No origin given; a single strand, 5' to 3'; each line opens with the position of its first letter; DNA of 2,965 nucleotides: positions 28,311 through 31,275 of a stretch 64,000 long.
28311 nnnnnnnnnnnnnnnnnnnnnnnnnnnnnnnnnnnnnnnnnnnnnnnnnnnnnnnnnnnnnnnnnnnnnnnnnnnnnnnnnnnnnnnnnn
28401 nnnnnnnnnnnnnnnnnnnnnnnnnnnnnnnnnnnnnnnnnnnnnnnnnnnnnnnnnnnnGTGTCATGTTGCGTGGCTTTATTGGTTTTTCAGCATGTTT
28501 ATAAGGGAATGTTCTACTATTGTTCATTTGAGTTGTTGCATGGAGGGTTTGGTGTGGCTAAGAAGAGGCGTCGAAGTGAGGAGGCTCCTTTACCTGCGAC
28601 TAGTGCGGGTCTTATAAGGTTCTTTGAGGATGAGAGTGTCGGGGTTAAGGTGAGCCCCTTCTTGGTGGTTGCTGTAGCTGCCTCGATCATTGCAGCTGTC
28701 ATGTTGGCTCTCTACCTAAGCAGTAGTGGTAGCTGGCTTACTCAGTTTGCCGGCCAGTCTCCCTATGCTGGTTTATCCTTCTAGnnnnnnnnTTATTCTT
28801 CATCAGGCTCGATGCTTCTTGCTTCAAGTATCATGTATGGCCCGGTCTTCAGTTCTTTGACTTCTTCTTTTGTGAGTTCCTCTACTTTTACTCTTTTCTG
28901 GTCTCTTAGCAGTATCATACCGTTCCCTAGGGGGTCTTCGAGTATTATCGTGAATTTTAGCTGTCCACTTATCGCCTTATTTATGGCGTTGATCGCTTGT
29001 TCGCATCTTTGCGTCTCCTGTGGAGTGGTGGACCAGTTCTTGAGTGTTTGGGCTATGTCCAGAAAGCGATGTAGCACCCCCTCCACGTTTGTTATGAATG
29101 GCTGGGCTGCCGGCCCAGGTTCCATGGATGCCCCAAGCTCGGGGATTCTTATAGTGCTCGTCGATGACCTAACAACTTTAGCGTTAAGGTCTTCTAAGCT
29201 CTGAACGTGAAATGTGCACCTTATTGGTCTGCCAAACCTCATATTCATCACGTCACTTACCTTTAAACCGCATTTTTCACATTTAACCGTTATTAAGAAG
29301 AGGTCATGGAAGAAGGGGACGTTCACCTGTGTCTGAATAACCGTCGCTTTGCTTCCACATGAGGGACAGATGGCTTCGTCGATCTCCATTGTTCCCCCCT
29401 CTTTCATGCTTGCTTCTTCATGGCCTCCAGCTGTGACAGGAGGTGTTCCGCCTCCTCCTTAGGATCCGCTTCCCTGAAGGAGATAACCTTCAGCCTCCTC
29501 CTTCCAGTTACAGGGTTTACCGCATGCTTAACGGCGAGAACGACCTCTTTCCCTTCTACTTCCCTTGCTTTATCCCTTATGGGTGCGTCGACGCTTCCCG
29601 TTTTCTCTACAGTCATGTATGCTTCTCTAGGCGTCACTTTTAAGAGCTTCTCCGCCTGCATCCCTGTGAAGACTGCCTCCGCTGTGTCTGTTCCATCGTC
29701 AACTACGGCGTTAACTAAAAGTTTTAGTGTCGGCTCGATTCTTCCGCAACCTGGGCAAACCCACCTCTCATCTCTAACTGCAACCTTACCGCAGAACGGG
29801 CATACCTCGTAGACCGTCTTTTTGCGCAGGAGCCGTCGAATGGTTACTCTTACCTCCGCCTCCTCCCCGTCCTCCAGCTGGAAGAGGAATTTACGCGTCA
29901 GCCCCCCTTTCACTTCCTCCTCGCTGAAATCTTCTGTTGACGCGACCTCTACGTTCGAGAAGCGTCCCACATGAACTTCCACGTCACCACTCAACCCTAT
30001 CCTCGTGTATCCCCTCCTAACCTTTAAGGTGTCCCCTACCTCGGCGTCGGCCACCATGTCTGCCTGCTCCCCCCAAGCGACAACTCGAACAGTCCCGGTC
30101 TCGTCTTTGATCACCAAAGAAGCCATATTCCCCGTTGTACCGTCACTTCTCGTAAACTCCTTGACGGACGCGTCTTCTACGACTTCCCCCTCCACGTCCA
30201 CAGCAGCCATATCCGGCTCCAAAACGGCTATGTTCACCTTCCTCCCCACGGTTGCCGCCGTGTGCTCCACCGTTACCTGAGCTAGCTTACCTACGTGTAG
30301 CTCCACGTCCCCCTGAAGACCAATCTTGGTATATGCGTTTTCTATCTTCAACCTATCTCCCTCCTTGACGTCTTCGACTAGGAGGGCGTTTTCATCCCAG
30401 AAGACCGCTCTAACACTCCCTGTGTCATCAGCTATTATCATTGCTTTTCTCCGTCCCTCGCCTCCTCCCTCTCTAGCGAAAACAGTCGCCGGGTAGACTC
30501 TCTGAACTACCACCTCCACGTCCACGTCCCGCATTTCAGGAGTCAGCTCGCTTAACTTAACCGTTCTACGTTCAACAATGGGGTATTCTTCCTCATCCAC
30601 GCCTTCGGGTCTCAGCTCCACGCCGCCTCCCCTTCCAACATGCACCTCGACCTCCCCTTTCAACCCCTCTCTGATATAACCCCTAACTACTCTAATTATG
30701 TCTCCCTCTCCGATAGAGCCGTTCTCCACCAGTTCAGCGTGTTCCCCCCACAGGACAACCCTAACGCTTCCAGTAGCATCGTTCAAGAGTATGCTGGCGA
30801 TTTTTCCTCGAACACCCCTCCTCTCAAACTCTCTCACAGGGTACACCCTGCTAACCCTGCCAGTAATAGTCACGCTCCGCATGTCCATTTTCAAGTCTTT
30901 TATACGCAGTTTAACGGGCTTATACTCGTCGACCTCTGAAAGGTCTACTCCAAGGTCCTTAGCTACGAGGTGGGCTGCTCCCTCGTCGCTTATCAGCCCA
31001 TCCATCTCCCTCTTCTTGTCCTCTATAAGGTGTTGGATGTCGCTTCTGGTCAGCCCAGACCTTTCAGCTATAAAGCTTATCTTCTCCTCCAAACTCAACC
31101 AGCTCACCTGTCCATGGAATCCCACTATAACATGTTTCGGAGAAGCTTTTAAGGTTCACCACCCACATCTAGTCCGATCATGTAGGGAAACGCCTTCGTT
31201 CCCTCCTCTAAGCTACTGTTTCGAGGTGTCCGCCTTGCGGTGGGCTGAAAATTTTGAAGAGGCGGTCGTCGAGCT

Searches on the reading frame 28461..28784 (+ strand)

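Call 57: search_protein_families(library=pfam, proteins=[window:28461-28784:+], max_evalue=0.01)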
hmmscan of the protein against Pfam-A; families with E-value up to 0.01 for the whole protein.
window:28461-28784:+ (107 aa): 1 family
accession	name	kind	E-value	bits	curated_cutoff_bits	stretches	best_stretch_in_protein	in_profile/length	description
PF03911.21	Sec61_beta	-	3.3e-12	46.7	27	1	47-83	1-37/41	Sec61beta family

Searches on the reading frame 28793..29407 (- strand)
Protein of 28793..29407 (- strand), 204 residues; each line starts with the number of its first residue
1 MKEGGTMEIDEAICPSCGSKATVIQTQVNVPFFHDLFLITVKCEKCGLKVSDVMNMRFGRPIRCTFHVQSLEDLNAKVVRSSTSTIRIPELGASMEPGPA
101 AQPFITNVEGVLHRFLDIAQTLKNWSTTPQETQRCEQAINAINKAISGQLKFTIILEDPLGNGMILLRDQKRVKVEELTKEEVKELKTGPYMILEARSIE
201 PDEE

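Call 57: search_protein_families(library=pfam, proteins=[window:28793-29407:-], max_evalue=0.01)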
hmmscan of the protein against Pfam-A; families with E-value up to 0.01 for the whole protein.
window:28793-29407:- (204 aa): 4 families
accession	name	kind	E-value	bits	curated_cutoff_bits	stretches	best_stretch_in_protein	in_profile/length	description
PF22794.1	jr-ZPR1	-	7.7e-22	78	27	1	72-182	1-119/125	ZPR1 jelly-roll domain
PF03367.19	Zn_ribbon_ZPR1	-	3.5e-08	33.2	23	1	13-54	8-49/56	ZPR1 zinc-finger domain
PF14354.12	Lar_restr_allev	-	0.00061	20.4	28.6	1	14-48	6-33/58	Restriction alleviation protein Lar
PF13248.11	Zn_ribbon_3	-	0.0092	15.9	27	0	13-20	4-11/26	zinc-ribbon domain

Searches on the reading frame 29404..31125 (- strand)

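Call 10: search_protein_families(library=pfam, proteins=[window:29404-31125:-])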
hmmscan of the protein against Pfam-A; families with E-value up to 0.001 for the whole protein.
window:29404-31125:- (573 aa): 8 families
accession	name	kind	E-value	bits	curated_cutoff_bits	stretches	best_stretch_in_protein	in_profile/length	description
PF01336.31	tRNA_anti-codon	-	2.6e-23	82.2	27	3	85-163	1-69/75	OB-fold nucleic acid binding domain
PF17244.8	CDC24_OB3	-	2.9e-13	50.6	25.4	1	77-139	1-63/216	Cell division control protein 24, OB domain 3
PF16900.11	REPA_OB_2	-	1.2e-08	35.3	27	0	307-359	11-65/98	Replication protein A OB domain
PF08646.16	Rep_fac-A_C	-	3.9e-08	33.6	28.5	1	424-562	3-146/146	Replication factor-A C terminal domain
PF21473.3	Ssb-like_OB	-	2.3e-07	31.3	24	0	316-360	15-67/97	Single-stranded DNA binding protein Ssb-like, OB fold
PF16686.11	POT1PC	-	3.1e-06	27.6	27.2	0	241-303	82-137/155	ssDNA-binding domain of telomere protection protein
PF09999.14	DUF2240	-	6.4e-05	23.1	22.3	1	12-65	87-140/144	Uncharacterized protein conserved in archaea (DUF2240)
PF17008.10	DUF5088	-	0.00061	20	29.4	0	335-404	20-89/184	Domain of unknown function (DUF5088)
